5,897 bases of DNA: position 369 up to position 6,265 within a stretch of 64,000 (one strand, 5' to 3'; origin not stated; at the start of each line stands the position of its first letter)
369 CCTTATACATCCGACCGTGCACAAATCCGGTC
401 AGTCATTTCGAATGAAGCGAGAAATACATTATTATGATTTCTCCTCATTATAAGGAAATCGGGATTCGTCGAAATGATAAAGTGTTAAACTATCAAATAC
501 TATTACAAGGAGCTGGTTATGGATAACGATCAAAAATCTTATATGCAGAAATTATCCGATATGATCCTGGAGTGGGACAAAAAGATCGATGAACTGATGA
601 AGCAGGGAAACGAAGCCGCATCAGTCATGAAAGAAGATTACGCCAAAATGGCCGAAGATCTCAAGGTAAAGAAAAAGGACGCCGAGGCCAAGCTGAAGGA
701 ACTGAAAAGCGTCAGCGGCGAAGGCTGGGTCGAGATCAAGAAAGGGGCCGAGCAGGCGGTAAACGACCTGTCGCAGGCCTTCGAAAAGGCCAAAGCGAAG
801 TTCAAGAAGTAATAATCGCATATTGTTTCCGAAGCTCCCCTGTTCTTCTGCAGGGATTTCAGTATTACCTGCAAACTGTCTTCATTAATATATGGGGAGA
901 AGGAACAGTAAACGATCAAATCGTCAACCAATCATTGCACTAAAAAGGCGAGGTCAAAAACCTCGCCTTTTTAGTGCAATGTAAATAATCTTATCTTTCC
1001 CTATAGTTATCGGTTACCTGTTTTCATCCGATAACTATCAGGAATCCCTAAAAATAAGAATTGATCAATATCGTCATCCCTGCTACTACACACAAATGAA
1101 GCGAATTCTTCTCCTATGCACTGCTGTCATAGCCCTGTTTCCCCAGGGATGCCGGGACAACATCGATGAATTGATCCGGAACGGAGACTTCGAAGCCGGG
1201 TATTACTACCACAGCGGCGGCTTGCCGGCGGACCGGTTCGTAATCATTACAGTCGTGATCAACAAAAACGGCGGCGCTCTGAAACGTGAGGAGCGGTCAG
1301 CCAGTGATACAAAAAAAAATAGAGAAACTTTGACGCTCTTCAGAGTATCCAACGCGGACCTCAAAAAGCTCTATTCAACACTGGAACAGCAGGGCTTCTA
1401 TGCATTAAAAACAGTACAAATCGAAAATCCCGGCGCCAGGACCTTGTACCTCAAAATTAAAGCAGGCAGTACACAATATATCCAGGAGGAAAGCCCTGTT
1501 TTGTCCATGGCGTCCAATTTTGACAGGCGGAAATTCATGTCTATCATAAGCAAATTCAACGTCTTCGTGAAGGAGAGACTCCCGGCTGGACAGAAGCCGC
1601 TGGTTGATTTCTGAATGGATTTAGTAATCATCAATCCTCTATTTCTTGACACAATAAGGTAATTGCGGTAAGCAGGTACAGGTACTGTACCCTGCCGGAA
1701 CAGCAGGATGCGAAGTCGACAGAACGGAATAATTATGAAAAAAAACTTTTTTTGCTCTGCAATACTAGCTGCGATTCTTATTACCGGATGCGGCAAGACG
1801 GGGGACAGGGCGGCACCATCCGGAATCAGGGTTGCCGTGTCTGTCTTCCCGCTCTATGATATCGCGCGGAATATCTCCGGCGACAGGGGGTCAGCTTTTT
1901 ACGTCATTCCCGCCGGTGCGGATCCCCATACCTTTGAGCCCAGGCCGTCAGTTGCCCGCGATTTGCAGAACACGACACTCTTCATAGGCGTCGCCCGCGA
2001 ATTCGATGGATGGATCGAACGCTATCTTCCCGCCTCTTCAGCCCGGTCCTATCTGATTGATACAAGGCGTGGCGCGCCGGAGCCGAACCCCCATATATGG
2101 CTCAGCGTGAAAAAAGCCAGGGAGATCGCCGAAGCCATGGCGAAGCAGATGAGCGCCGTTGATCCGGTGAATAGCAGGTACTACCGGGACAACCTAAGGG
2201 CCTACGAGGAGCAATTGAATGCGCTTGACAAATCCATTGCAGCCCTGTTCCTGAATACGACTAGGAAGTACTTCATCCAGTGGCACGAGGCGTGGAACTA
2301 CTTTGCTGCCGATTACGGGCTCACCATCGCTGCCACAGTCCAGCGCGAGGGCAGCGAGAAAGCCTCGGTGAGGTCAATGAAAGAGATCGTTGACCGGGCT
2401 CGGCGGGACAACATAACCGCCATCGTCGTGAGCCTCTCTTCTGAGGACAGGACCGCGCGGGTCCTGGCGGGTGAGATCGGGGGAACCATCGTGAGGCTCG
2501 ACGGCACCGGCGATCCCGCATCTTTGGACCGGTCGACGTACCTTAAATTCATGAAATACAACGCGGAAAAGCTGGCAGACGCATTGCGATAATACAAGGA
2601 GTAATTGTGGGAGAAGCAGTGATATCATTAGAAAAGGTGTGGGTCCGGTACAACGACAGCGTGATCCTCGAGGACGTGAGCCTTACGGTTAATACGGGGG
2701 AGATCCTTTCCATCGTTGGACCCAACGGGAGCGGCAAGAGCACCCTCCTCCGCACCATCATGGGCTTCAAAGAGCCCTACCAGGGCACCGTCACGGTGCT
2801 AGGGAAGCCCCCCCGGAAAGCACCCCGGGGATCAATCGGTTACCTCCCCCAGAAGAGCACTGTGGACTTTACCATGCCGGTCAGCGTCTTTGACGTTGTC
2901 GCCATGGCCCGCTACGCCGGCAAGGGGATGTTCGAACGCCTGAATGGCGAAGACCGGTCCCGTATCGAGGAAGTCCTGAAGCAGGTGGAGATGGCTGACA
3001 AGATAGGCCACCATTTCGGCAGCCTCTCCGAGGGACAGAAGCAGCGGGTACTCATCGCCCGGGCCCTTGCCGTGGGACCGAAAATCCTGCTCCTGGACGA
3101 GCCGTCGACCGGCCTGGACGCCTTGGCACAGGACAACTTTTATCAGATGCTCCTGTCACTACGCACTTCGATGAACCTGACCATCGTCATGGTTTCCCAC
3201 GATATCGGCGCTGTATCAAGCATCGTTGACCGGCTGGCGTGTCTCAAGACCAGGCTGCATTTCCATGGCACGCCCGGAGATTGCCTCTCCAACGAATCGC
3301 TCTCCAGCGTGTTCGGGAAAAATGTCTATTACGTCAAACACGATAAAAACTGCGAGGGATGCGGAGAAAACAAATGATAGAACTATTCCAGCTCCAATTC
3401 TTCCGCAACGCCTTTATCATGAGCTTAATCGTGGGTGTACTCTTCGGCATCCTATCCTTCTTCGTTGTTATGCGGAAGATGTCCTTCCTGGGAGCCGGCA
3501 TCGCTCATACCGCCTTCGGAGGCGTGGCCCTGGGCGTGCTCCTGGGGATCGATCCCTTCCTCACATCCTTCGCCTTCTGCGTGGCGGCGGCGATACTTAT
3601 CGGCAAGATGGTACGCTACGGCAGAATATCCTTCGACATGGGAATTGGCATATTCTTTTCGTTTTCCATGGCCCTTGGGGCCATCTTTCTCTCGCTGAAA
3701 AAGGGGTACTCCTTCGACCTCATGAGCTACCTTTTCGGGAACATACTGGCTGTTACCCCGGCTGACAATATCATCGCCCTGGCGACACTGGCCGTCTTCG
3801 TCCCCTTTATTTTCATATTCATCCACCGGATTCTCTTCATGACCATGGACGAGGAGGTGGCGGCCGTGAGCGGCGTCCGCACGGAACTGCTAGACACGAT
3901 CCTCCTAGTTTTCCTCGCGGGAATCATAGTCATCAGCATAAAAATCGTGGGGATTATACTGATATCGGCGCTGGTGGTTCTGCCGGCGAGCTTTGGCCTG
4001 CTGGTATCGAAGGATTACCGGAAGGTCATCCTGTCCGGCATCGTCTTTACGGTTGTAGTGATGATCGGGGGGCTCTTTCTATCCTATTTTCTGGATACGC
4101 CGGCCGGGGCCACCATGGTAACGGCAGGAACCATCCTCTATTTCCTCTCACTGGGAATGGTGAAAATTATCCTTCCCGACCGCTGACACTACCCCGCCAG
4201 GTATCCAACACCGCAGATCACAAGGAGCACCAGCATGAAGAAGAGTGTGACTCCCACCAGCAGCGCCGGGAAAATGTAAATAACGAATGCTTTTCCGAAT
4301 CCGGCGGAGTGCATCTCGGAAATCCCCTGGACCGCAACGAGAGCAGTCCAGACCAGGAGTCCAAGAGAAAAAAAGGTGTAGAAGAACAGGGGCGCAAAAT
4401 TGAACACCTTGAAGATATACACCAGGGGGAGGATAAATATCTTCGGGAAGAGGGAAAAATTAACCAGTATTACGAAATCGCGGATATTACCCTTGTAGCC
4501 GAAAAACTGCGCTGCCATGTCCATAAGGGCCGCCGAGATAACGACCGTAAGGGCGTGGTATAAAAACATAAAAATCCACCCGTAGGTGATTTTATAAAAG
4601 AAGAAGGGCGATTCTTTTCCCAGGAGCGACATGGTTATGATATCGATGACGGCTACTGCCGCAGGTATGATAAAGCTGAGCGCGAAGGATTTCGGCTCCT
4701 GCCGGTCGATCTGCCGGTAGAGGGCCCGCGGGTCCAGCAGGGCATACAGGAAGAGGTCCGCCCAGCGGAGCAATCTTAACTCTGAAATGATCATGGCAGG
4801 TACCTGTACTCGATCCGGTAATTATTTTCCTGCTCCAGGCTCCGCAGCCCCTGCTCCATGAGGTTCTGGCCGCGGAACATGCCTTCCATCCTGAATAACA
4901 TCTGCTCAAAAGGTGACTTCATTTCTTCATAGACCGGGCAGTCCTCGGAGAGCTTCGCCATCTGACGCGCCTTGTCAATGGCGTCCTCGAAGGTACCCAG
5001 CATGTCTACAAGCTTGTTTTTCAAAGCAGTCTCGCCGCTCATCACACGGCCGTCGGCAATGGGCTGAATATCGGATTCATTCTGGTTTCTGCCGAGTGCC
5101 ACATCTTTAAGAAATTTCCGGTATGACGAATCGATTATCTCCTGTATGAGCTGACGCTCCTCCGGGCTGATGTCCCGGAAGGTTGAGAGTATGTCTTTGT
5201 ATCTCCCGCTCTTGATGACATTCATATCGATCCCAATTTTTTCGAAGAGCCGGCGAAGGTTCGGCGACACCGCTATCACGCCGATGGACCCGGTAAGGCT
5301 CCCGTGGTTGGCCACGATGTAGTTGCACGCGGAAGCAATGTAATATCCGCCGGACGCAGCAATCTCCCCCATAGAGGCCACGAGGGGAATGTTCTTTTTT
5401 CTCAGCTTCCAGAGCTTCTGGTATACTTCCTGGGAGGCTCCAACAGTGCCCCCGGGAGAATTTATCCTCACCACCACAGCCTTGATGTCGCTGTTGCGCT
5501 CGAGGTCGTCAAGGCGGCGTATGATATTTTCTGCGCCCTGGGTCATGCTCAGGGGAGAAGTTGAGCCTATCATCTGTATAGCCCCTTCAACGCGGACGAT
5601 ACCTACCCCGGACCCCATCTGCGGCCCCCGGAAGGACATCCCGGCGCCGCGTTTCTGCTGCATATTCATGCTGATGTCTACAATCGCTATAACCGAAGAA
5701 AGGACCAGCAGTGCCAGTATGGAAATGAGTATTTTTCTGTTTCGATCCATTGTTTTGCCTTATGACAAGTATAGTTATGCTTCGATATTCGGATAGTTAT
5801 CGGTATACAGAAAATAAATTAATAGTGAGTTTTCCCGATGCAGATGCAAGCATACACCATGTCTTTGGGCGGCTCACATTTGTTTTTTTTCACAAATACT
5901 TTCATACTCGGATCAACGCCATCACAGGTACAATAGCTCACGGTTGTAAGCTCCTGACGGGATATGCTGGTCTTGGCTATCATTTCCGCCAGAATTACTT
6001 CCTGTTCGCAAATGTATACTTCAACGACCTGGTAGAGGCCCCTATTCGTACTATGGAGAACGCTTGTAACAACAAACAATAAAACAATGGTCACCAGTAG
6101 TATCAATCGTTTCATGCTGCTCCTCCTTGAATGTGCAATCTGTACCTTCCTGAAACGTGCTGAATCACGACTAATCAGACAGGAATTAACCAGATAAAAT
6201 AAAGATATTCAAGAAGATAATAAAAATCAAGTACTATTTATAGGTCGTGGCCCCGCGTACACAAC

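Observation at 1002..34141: Strongly over-represented word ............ in both intergenic and coding DNA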

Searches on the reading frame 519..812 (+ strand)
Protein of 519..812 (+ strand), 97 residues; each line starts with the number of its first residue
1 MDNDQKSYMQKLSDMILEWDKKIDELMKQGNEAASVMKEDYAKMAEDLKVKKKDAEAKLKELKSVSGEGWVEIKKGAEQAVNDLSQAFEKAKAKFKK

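Call 15: search_protein_families(library=pfam, proteins=[window:519-812:+])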
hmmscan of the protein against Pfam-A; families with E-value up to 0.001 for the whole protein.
window:519-812:+ (97 aa): 0 families

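Call 30: search_protein_families(library=pfam, proteins=[window:519-812:+], max_evalue=10)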
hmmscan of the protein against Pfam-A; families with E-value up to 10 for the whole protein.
window:519-812:+ (97 aa): 10 families
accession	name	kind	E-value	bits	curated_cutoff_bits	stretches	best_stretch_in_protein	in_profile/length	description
PF21494.3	PKC_C2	-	0.0019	18.7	18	1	3-74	36-106/109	Protein kinase C delta/epsilon/eta/theta, C2 domain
PF06705.16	SF-assemblin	-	0.014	15.2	30.6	1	5-95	76-166/247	SF-assemblin/beta giardin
PF21773.2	ODAD1_CC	-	0.019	14.5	27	1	3-79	194-269/287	ODAD1 central coiled coil region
PF07464.16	ApoLp-III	-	0.078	13.6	36.3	1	6-96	32-122/146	Apolipophorin-III precursor (apoLp-III)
PF06810.17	Phage_scaffold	-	0.14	12.6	35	1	18-94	11-85/170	Phage capsid assembly scaffolding protein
PF17649.6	VPS38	-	0.18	11.1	25.2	1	7-69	185-247/424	Vacuolar protein sorting 38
PF03938.19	OmpH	-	0.32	11.7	32.4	1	23-95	10-81/141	Outer membrane protein (OmpH-like)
PF05957.18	DUF883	-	0.38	11.1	25.4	1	43-88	2-47/53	DUF883 N-terminal domain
PF03194.20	LUC7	-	0.41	10.8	33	1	6-93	83-170/246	LUC7 N_terminus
PF02403.27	Seryl_tRNA_N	-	9.5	6.9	28.2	1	19-63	55-98/108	Seryl-tRNA synthetase N-terminal domain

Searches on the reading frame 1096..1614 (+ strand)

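Call 6: search_protein_families(library=pfam, proteins=[window:1096-1614:+])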
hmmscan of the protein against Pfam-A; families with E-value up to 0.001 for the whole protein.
window:1096-1614:+ (172 aa): 0 families

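Call 30: search_protein_families(library=pfam, proteins=[window:1096-1614:+], max_evalue=10)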
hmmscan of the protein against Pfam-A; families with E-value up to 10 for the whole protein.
window:1096-1614:+ (172 aa): 1 family
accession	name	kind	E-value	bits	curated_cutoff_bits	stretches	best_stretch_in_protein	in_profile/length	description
PF21765.4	CUB_A2MG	-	0.039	14.8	27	1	104-122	29-47/62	A2MG, CUB domain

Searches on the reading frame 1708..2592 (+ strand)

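Call 6: search_protein_families(library=pfam, proteins=[window:1708-2592:+])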
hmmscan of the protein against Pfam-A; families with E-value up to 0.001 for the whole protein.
window:1708-2592:+ (294 aa): 1 family
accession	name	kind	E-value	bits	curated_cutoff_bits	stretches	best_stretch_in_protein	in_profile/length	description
PF01297.22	ZnuA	-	2.6e-58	198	29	1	42-292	1-263/263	Zinc-uptake complex component A periplasmic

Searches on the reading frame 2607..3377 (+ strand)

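Call 15: search_protein_families(library=pfam, proteins=[window:2607-3377:+])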
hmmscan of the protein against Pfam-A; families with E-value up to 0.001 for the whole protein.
window:2607-3377:+ (256 aa): 5 families
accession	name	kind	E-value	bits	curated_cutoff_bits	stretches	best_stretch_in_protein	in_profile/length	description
PF00005.33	ABC_tran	-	5.3e-35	121.4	25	1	21-167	1-136/137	ABC transporter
PF13304.12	AAA_21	-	2.1e-12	48.2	27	2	137-202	235-302/304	AAA domain, putative AbiEii toxin, Type IV TA system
PF02463.25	SMC_N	-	6.2e-06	26.2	40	1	32-199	25-200/220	RecF/RecN/SMC N terminal domain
PF13555.12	AAA_29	-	0.00027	21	27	1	25-48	16-39/61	P-loop containing region of AAA domain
PF09818.15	ABC_ATPase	-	0.00054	19.5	23.2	0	26-51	75-99/283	P-loop domain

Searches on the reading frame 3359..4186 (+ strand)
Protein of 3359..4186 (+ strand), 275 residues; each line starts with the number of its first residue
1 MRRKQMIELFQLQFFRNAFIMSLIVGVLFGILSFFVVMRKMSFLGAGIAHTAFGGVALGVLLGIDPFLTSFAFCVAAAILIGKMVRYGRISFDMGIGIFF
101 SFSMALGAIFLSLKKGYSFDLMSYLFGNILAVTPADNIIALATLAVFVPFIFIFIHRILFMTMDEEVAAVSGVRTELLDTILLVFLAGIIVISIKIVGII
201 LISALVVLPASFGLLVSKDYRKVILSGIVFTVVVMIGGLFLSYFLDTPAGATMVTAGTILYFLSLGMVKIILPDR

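Call 15: search_protein_families(library=pfam, proteins=[window:3359-4186:+])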
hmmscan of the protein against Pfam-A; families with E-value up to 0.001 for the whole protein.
window:3359-4186:+ (275 aa): 2 families
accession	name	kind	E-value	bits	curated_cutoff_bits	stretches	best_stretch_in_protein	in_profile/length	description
PF00950.22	ABC-3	-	1.1e-59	202.5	20.1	1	11-265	1-255/258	ABC 3 transport family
PF01032.23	FecCD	-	4.2e-05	23.2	26.5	1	67-258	103-302/311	FecCD transport family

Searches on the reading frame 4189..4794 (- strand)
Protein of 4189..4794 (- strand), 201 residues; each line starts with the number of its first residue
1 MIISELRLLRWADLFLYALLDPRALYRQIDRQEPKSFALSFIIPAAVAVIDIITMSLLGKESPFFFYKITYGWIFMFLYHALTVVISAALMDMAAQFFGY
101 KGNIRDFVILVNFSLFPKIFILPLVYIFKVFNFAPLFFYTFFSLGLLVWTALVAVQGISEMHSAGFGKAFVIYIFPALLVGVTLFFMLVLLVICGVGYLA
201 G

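Call 15: search_protein_families(library=pfam, proteins=[window:4189-4794:-])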
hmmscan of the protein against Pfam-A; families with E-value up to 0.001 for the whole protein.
window:4189-4794:- (201 aa): 1 family
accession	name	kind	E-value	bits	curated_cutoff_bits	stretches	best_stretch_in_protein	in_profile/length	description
PF04893.22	Yip1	-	8.5e-09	36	28.6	1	18-186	3-172/173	Yip1 domain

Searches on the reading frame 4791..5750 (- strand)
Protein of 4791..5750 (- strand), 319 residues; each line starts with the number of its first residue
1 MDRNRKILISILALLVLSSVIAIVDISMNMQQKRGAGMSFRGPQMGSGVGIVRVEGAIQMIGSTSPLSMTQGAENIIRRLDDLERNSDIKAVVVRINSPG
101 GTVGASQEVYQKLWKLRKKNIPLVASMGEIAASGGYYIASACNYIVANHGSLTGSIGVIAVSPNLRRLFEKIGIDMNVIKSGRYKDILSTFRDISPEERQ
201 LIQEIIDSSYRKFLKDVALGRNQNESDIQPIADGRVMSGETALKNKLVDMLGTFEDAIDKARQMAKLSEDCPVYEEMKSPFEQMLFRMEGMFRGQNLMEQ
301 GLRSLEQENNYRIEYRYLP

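Call 6: search_protein_families(library=pfam, proteins=[window:4791-5750:-])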
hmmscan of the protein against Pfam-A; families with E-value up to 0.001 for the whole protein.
window:4791-5750:- (319 aa): 3 families
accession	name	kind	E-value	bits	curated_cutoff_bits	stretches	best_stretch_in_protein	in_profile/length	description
PF01343.23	Peptidase_S49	-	3.5e-51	173.7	24.9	1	116-267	2-153/154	Peptidase family S49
PF25145.1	NfeD1b_N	-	1.2e-07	32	40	1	82-162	24-101/189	NfeD1b, N-terminal domain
PF00574.28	CLP_protease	-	6.4e-06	26.6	20.2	1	71-141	28-95/182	Clp protease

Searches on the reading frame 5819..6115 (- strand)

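Call 30: search_protein_families(library=pfam, proteins=[window:5819-6115:-], max_evalue=10)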
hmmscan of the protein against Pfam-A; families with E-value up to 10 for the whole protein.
window:5819-6115:- (98 aa): 2 families
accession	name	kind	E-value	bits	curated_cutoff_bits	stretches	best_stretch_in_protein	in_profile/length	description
PF01684.21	ET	-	0.16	12.7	25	1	28-68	37-73/78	ET module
PF00039.24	fn1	-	0.26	11.9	27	1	86-95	24-33/40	Fibronectin type I domain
